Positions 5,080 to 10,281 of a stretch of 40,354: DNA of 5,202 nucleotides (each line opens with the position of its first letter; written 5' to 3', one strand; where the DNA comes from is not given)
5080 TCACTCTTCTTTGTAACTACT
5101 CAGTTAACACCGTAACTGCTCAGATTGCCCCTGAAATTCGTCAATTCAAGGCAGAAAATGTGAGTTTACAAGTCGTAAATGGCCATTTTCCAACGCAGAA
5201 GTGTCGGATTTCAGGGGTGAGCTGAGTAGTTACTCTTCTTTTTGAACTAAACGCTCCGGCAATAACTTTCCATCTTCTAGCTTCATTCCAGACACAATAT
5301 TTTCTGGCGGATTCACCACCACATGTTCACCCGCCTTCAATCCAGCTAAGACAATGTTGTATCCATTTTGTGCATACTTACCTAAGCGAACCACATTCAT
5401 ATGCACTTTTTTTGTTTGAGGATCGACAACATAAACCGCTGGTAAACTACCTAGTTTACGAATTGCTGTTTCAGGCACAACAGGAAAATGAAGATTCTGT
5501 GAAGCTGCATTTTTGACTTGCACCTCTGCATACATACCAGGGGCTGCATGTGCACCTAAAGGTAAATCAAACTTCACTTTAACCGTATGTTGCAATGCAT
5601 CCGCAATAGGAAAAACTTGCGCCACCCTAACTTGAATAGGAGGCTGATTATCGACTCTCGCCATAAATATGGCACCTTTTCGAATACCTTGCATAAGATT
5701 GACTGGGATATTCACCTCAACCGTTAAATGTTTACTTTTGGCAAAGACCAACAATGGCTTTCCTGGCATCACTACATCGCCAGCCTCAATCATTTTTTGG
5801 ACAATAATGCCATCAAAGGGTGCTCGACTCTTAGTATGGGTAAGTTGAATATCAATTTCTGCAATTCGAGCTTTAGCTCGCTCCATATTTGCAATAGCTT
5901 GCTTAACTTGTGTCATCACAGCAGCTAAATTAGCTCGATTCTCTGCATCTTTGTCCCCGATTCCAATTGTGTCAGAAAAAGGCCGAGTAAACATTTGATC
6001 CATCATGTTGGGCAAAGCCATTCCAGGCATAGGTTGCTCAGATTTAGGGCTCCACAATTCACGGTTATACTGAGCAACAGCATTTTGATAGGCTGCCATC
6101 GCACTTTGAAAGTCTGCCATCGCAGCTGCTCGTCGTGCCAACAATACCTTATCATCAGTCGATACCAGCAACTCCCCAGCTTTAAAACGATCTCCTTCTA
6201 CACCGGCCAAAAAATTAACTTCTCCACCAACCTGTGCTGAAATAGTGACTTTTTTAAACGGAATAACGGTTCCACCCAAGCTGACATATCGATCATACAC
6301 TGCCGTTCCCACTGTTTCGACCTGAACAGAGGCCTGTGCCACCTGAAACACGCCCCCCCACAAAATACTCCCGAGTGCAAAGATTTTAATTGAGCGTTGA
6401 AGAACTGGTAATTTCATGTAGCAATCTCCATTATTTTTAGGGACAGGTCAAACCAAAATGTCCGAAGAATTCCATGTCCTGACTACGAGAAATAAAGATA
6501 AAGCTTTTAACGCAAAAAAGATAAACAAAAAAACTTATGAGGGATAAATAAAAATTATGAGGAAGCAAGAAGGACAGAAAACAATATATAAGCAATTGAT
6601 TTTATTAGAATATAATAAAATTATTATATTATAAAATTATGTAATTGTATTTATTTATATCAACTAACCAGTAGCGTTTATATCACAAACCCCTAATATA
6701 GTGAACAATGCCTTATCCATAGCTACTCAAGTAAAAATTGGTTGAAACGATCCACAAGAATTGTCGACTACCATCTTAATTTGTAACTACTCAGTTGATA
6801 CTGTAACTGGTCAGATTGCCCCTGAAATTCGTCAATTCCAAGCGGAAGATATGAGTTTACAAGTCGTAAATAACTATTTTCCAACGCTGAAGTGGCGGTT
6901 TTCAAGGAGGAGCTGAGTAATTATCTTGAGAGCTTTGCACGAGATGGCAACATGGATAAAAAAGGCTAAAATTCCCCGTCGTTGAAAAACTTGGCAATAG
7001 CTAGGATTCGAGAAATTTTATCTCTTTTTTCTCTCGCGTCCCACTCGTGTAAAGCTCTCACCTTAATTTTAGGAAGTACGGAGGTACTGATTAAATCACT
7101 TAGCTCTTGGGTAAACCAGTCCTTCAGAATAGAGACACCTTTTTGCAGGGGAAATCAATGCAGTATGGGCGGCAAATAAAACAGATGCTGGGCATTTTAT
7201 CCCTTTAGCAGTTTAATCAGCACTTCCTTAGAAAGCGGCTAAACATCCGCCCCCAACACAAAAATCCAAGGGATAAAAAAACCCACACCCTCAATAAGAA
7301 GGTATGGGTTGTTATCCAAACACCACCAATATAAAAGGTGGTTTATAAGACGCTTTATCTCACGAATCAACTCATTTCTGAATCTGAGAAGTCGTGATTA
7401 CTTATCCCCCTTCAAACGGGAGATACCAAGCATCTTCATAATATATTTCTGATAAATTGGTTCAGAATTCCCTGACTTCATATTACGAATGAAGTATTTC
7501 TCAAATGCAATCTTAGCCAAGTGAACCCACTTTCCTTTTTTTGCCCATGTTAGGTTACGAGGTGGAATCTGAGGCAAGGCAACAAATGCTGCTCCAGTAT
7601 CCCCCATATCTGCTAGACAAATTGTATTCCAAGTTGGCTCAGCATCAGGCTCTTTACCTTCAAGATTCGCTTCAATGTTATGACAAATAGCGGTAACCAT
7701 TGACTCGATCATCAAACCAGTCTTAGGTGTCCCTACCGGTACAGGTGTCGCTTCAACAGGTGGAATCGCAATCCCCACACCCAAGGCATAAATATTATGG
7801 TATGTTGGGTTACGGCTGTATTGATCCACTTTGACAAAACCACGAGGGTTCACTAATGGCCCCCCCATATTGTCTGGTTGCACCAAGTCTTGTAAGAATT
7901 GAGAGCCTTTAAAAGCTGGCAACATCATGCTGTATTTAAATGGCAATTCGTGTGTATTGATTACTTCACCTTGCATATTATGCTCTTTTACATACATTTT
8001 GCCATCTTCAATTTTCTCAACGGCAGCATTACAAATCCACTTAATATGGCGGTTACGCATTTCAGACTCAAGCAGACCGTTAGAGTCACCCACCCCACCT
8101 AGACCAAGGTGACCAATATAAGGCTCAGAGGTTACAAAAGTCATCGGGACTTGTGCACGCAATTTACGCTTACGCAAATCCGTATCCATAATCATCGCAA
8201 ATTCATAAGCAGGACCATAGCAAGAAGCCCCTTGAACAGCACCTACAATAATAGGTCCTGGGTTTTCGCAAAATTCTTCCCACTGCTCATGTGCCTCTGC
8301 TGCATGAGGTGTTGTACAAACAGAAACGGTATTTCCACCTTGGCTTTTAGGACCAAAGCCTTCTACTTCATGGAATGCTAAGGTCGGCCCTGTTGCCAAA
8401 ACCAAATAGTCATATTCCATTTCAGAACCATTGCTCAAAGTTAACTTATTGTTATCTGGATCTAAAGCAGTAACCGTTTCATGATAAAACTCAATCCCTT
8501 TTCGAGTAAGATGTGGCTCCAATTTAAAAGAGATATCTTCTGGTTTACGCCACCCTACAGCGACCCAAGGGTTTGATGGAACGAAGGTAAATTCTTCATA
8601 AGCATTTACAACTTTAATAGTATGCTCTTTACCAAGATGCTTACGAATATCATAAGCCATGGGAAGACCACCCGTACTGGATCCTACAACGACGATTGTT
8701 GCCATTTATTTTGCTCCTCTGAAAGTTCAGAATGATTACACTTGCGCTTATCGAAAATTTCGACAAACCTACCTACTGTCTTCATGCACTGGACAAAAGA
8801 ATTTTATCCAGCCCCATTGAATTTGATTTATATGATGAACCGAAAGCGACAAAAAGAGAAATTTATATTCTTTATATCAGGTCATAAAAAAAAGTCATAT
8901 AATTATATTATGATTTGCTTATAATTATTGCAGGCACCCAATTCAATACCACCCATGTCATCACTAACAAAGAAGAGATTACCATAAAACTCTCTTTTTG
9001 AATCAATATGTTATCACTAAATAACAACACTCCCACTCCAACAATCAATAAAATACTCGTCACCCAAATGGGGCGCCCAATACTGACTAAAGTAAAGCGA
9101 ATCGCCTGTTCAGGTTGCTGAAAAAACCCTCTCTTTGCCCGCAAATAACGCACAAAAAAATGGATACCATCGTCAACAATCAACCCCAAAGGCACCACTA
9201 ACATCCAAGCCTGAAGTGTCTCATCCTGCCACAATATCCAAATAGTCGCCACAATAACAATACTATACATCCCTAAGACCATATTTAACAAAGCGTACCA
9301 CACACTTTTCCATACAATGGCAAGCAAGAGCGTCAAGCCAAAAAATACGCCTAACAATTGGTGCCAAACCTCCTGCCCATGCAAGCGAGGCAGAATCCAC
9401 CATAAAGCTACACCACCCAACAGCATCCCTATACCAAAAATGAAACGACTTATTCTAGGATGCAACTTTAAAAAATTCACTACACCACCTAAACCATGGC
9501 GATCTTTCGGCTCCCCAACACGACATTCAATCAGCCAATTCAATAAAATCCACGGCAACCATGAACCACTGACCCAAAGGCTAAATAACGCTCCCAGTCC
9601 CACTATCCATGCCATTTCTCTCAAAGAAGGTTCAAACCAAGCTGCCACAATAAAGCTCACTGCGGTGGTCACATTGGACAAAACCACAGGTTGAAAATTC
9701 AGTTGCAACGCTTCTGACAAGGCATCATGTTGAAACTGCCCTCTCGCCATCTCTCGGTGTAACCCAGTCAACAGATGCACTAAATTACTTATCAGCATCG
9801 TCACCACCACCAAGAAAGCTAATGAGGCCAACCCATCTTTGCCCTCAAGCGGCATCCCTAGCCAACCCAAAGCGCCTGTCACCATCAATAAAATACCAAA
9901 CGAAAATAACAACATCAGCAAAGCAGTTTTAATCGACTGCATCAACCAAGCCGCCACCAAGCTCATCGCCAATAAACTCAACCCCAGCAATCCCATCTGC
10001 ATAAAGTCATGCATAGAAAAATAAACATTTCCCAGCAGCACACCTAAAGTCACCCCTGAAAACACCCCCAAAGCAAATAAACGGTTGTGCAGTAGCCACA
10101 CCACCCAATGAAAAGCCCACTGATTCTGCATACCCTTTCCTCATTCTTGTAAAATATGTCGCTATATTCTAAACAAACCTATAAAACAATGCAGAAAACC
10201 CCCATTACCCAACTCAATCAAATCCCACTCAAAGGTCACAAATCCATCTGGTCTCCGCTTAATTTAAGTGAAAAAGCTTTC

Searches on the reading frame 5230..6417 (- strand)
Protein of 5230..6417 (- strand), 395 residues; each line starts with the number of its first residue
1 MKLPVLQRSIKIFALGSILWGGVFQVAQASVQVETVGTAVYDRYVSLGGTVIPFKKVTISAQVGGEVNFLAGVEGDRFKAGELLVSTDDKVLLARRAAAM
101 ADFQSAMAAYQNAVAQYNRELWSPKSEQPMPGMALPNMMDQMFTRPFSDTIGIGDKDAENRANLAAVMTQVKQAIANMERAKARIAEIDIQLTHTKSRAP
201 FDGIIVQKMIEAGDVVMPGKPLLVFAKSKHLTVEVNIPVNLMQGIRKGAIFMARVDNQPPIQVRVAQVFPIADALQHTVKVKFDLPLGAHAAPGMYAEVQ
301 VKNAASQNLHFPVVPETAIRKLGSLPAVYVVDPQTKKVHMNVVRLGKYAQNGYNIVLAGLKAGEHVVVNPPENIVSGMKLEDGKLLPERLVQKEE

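Call 3: search_protein_families(library=pfam, proteins=[window:5230-6417:-], max_evalue=1)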
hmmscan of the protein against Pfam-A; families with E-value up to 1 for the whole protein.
window:5230-6417:- (395 aa): 4 families
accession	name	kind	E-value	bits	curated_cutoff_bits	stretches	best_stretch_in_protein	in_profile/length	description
PF16576.10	HlyD_D23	-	4.2e-12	46.2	30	1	58-286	21-202/214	Barrel-sandwich domain of CusB or HlyD membrane-fusion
PF13437.12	HlyD_3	-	1.2e-11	45.7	22.2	1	198-287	3-95/106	HlyD family secretion protein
PF00364.28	Biotin_lipoyl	-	0.0056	16.9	22.1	0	198-224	46-72/73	Biotin-requiring enzyme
PF21126.3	KATNA1_MIT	-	0.091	12.9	23.1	1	90-122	4-36/64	Katanin p60 subunit A1, MIT domain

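Call 4: search_protein_families(library=ncbifam, proteins=[window:5230-6417:-], max_evalue=1)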
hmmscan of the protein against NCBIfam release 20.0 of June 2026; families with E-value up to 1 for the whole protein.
window:5230-6417:- (395 aa): 21 families
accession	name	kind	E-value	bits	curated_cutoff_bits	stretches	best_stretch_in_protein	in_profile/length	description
TIGR01730.1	RND_mfp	subfamily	2e-44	151.9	94.9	2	158-379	98-318/322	efflux RND transporter periplasmic adaptor subunit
TIGR00999.1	8a0102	subfamily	3.2e-29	101.9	319.3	1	160-369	56-265/271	CzcB/NccB family metal efflux transporter periplasmic adaptor subunit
TIGR00998.1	8a0101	subfamily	2e-14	53.3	390.8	2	161-254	171-264/334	EmrA/EmrK family multidrug efflux transporter periplasmic adaptor subunit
NF008589.1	PRK11556.1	equivalog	1.3e-13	50.6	391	2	162-381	160-386/392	MdtA/MuxA family multidrug efflux RND transporter periplasmic adaptor subunit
NF002939.0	PRK03598.1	equivalog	1.5e-11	44.1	393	2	169-234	179-244/332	secretion protein HlyD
NF007785.0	PRK10476.1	equivalog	7.3e-11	41.5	376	1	164-265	178-281/347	multidrug transporter subunit MdtN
NF033138.2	RND-peri-MexC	equivalog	2e-10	40.4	625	2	276-381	269-370/375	MexC family multidrug efflux RND transporter periplasmic adaptor subunit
NF007132.1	PRK09578.1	equivalog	3.6e-10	39.1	512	3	292-379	289-372/396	MexX/AxyX family multidrug efflux RND transporter periplasmic adaptor subunit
NF007362.0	PRK09859.1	equivalog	9.7e-10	38.1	738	2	30-120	35-125/385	multidrug transporter subunit MdtE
NF045904.1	RND-peri-MexE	equivalog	7.3e-09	35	714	3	291-381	281-367/390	multidrug efflux RND transporter periplasmic adaptor subunit MexE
NF000272.2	OqxA_adapt_sub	exception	3e-08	33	835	3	292-372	292-368/391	multidrug efflux RND transporter periplasmic adaptor subunit OqxA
NF038010.1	ABC_adapt_DarC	equivalog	4.2e-08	32.3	450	1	156-373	195-407/417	darobactin export ABC transporter periplasmic adaptor subunit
TIGR01843.1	type_I_hlyD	subfamily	6.3e-08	32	208.65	2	163-248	239-326/422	HlyD family type I secretion periplasmic adaptor subunit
NF011715.0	PRK15136.1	equivalog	5.8e-06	25.2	563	1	161-248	182-269/390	multidrug efflux MFS transporter periplasmic adaptor subunit EmrA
NF045680.1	DiMtlExpIhpB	equivalog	3.6e-05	22.9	450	1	168-367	109-307/326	divalent metal ion exporter adaptor subunit IhpB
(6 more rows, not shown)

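Call 66: search_protein_families(library=padloc, proteins=[window:5230-6417:-], max_evalue=0.001)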
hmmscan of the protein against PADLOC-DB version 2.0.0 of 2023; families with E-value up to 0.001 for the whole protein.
window:5230-6417:- (395 aa): 0 families

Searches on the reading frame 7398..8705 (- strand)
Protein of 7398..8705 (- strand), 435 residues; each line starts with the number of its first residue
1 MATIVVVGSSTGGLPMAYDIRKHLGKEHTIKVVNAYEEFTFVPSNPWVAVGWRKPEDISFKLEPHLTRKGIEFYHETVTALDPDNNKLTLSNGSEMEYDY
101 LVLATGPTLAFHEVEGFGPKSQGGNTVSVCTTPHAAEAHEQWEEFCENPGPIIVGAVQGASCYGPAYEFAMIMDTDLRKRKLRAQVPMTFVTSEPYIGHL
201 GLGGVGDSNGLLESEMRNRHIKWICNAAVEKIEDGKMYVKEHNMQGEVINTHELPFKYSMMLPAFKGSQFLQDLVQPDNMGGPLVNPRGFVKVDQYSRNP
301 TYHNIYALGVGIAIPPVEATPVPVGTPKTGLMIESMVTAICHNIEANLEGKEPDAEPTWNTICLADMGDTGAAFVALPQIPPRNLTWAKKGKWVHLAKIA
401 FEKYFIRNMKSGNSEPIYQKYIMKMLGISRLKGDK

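Call 44: search_protein_families(library=ncbifam, proteins=[window:7398-8705:-], max_evalue=0.00001)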
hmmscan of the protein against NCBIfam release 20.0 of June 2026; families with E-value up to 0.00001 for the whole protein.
window:7398-8705:- (435 aa): 3 families
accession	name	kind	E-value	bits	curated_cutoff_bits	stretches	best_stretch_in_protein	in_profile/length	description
NF049943.1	SQR_III_seleno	exception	8.2e-30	104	525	1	3-374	2-342/406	type III sulfide quinone reductase, selenoprotein subtype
TIGR03169.1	Nterm_to_SelD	hypoth_equivalog_domain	1.5e-10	41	310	1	55-353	53-316/365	pyridine nucleotide-disulfide oxidoreductase family protein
NF045765.1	PhenlGlyoxDHPadH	equivalog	3e-09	36.2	475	1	4-116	5-118/416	NADH-dependent phenylglyoxylate dehydrogenase subunit epsilon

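Call 86: search_solved_structures(query=window:7398-8705:-, max_evalue=1e-10)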
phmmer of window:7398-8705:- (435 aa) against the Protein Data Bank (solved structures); distinct sequences matched with E-value up to 1e-10: 10.
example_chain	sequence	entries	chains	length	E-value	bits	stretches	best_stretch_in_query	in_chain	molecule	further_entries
3sz0_A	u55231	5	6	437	1.3e-145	488.7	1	2-433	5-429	Sulfide-quinone reductase, putative | Sulfide-quinone reductase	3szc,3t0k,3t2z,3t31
3sy4_A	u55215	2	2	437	3.3e-145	487.4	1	2-433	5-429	Sulfide-quinone reductase, putative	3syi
3kpk_A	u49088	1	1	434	1e-144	485.8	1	1-433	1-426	Sulfide-quinone reductase, putative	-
3t2y_A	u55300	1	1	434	1.3e-144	485.5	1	1-433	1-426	Sulfide-quinone reductase, putative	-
3sxi_A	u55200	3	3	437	2.4e-144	484.6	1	2-433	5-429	Sulfide-quinone reductase, putative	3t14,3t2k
3sx6_A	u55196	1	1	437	2.4e-144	484.5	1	2-433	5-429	Sulfide-quinone reductase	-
3szf_A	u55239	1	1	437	3.1e-144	484.2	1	2-433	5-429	Sulfide-quinone reductase, putative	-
3szw_A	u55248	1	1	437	3.2e-144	484.1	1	2-433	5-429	Sulfide-quinone reductase, putative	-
3hyv_A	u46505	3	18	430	1.9e-113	382.7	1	4-425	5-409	Sulfide-quinone reductase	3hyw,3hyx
3h8i_A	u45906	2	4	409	4.5e-18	68.4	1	2-312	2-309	NADH oxidase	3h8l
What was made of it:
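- Checked: The SQR at 7398-8705 is type I-like: 488 bits to the Acidithiobacillus ferrooxidans SQR (call 86).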

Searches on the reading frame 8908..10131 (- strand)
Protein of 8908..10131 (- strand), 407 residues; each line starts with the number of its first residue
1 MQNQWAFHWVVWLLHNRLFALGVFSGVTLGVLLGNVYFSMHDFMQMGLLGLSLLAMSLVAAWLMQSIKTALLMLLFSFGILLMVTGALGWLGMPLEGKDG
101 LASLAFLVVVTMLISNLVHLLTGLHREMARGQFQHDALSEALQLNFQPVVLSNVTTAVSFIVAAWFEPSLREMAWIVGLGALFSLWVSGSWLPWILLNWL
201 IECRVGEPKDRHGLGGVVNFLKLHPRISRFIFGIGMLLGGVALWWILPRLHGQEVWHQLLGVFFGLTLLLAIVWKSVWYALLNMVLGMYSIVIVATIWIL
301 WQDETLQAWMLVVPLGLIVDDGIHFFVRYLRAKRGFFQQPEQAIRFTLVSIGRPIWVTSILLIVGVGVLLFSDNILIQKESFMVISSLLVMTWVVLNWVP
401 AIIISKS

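Call 44: search_protein_families(library=ncbifam, proteins=[window:8908-10131:-], max_evalue=0.00001)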
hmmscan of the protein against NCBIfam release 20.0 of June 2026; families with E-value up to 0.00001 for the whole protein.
window:8908-10131:- (407 aa): 1 family
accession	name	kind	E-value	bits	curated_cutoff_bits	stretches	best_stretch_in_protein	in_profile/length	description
TIGR00921.1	2A067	subfamily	2.6e-09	35.7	351.9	0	48-182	197-329/733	hydrophobe/amphiphile efflux-3 (HAE3) family transporter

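Call 94: search_protein_families(library=pfam, proteins=[window:8908-10131:-], max_evalue=0.00001)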
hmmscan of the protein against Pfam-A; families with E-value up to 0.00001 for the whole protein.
window:8908-10131:- (407 aa): 0 families
